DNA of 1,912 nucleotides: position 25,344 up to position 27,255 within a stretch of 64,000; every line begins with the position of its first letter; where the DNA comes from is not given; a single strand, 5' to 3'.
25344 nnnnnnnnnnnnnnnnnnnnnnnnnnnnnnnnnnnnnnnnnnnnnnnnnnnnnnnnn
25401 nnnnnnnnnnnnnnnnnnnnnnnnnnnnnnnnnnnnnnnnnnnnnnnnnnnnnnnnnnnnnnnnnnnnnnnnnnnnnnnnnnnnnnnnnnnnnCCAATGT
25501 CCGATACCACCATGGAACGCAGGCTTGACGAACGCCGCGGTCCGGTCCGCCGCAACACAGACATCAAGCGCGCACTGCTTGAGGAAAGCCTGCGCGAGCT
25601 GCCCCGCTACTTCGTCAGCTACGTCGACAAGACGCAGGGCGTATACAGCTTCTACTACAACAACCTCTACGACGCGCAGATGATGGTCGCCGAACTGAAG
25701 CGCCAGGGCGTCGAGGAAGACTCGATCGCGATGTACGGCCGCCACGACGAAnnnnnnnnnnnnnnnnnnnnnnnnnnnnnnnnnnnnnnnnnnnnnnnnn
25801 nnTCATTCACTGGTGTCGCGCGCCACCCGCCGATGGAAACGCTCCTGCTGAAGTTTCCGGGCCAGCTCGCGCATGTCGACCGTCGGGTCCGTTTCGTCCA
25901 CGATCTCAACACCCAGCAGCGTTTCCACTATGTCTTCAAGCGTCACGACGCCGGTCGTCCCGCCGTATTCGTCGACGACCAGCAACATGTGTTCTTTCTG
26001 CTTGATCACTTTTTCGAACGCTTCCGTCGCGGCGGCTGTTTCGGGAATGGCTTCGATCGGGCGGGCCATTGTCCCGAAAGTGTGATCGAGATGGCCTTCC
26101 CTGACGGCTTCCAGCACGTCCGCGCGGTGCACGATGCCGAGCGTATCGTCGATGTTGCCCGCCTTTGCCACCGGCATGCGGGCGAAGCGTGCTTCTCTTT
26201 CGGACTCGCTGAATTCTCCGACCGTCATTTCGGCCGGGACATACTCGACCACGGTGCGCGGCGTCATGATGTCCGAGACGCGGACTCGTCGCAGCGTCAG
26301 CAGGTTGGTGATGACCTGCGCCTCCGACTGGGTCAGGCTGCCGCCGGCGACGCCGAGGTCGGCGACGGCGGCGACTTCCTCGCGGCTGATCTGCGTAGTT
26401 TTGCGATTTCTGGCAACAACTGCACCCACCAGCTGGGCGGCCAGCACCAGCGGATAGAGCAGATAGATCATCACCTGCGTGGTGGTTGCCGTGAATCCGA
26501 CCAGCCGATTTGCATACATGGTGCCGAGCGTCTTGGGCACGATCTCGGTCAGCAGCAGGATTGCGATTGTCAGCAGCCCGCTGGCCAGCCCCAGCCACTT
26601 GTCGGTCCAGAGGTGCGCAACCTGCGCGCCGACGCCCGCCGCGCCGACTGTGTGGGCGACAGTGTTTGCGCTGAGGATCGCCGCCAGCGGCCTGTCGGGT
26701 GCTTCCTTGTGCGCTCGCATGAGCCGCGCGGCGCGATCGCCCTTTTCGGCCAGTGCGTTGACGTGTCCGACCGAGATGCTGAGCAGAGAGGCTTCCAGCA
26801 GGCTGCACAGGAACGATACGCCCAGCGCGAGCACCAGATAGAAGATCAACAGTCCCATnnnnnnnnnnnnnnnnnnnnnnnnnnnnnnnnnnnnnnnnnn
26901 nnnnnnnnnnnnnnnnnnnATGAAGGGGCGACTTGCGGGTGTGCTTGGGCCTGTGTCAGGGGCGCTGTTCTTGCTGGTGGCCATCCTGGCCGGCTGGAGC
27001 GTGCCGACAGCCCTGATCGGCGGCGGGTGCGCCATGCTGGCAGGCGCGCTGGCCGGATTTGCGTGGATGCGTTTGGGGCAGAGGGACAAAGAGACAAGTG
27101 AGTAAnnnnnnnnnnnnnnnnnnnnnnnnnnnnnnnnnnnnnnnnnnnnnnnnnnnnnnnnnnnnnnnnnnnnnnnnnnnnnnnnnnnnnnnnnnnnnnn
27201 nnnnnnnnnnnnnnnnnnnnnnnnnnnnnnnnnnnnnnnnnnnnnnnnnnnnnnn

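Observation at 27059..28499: Sigma-factor region-2-only paralog encoded directly upstream of a full FliA/SigB-like sigma factor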

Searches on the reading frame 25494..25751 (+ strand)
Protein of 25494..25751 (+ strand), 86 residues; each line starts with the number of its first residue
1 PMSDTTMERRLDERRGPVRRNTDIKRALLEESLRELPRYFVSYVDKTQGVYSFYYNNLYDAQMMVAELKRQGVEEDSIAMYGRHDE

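Call 32: search_protein_families(library=pfam, proteins=[window:25494-25751:+], max_evalue=1)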
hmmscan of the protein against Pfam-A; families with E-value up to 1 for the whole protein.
window:25494-25751:+ (86 aa): 1 family
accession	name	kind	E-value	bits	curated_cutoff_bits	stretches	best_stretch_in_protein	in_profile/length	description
PF24423.1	OVT1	-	0.016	16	30.9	1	6-71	12-79/100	Major antigen, helical domain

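Call 51: search_protein_families(library=ncbifam, proteins=[window:25494-25751:+], max_evalue=1)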
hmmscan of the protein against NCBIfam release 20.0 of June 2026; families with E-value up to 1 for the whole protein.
window:25494-25751:+ (86 aa): 0 families

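Call 59: search_solved_structures(query=A3, max_evalue=10)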
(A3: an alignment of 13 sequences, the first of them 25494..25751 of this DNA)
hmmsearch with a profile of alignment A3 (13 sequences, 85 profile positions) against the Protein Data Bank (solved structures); distinct sequences matched with E-value up to 10: 3.
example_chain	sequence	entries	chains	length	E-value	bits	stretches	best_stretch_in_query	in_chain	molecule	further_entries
2hxv_A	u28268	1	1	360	0.018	18.4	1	23-60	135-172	Diaminohydroxyphosphoribosylaminopyrimidine deaminase/ 5-amino-6-(5-phosphoribosylamino)ur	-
9rvu_HE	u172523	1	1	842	0.2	15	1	3-58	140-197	Elongation factor 2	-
6x8m_A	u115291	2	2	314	0.41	14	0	16-64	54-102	Protein SrpI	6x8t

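Call 60: search_protein_families(library=padloc, proteins=[window:25494-25751:+], max_evalue=1)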
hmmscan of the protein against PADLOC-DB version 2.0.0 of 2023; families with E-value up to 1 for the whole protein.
window:25494-25751:+ (86 aa): 0 families

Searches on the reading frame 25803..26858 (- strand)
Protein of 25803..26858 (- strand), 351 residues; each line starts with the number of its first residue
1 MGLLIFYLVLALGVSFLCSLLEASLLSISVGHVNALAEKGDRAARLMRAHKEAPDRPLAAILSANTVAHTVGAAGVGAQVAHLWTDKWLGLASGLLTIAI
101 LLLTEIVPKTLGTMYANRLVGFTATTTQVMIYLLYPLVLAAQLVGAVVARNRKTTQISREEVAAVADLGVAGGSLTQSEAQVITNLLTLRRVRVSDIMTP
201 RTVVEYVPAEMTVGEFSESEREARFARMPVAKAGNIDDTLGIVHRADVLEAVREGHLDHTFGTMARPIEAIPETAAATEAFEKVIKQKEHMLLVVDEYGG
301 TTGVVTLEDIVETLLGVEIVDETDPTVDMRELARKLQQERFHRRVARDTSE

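Call 3: search_protein_families(library=pfam, proteins=[window:25803-26858:-], max_evalue=1)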
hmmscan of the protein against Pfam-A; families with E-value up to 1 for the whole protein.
window:25803-26858:- (351 aa): 2 families
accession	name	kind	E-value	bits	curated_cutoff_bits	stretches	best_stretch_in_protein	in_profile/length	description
PF01595.25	CNNM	-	4.2e-28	98.7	28.4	1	8-179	3-181/181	Cyclin M transmembrane N-terminal domain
PF00571.33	CBS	-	6.3e-15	55.7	24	2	264-315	5-56/57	CBS domain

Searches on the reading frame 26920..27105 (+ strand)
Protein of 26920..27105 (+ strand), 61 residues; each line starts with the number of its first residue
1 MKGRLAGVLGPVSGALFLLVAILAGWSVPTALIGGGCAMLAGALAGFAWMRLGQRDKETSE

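Call 3: search_protein_families(library=pfam, proteins=[window:26920-27105:+], max_evalue=1)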
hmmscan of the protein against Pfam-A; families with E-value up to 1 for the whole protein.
window:26920-27105:+ (61 aa): 2 families
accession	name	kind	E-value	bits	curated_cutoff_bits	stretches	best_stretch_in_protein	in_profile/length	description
PF25587.1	Rv2743c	-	0.02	15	27.7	1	4-56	30-84/237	Rv2743c family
PF19744.4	DUF6232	-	0.21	12.5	27.4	1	14-52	40-78/117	Family of unknown function (DUF6232)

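Call 51: search_protein_families(library=ncbifam, proteins=[window:26920-27102:+], max_evalue=1)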
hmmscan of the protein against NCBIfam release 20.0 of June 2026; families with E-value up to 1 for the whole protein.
window:26920-27102:+ (61 aa): 1 family
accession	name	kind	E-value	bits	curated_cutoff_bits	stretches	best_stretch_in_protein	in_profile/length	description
NF047839.1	PspM_Rv2743c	equivalog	0.013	15.4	80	1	5-56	16-69/220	phage shock envelope stress response protein PspM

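Call 60: search_protein_families(library=padloc, proteins=[window:26920-27102:+], max_evalue=1)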
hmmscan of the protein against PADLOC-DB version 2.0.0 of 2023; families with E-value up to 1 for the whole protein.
window:26920-27102:+ (61 aa): 1 family
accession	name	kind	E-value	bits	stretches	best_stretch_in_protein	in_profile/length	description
PDLC03841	LeoBC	-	0.15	9.1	1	6-60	458-511/601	-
